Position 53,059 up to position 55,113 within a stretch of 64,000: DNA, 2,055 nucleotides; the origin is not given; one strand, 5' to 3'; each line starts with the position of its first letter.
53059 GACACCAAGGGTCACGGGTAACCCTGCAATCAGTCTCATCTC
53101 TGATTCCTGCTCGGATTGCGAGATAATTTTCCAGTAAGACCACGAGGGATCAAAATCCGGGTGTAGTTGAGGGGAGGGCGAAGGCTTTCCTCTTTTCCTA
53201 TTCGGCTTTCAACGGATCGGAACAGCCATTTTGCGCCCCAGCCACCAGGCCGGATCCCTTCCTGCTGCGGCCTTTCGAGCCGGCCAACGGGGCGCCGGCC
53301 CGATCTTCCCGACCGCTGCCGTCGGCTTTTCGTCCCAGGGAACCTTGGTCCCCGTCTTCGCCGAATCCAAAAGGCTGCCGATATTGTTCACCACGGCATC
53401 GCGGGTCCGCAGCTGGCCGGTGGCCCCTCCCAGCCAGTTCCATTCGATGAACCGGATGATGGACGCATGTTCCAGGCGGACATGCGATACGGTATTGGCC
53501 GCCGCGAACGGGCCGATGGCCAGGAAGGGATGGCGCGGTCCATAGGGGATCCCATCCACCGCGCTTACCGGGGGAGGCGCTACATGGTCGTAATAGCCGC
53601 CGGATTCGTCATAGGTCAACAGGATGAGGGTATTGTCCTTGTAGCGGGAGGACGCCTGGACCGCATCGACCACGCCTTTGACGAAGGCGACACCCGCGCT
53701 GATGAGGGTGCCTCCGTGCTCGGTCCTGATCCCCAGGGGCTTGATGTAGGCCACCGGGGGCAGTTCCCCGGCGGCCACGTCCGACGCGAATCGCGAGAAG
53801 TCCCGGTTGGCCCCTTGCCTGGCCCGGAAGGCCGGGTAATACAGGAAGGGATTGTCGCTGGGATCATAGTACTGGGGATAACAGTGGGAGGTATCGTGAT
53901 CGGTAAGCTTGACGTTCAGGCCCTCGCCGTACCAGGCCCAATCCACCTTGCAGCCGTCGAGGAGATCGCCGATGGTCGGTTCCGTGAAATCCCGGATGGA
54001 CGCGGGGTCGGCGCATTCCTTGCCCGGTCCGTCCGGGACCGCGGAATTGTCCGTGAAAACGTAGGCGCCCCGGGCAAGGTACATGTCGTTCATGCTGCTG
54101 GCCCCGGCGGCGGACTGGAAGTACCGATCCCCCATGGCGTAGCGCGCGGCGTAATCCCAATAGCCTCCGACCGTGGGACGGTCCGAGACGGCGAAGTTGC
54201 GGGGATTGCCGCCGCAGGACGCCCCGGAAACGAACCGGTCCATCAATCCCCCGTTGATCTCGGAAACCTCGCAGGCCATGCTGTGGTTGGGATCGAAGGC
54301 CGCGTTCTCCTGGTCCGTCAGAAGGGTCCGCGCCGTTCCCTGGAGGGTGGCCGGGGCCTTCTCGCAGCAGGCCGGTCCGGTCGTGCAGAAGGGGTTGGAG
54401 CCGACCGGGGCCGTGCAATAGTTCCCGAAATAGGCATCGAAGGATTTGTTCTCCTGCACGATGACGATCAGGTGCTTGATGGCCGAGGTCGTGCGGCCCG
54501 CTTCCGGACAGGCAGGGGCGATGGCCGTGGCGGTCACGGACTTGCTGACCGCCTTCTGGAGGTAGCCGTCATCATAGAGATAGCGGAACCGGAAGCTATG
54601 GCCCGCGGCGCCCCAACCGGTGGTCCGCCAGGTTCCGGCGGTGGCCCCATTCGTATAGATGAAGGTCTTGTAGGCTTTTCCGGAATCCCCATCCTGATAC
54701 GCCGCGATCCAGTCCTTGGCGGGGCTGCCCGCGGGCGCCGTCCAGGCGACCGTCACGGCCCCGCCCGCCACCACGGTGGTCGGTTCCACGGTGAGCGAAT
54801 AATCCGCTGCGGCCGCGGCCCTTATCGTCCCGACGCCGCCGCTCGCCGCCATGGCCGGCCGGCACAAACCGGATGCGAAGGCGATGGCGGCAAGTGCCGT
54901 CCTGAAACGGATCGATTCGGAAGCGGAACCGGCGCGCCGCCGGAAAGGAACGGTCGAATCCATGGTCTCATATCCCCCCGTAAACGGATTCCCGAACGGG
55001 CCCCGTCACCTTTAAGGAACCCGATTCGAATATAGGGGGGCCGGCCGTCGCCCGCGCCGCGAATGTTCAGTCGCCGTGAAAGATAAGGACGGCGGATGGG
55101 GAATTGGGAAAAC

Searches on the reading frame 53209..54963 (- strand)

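Call 53: search_protein_families(library=pfam, proteins=[window:53209-54963:-], max_evalue=0.01)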
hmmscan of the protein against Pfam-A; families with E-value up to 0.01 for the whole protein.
window:53209-54963:- (584 aa): 1 family
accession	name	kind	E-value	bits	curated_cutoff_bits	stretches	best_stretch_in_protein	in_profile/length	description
PF04185.19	Phosphoesterase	-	3.1e-61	208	23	1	162-510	1-353/356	Phosphoesterase family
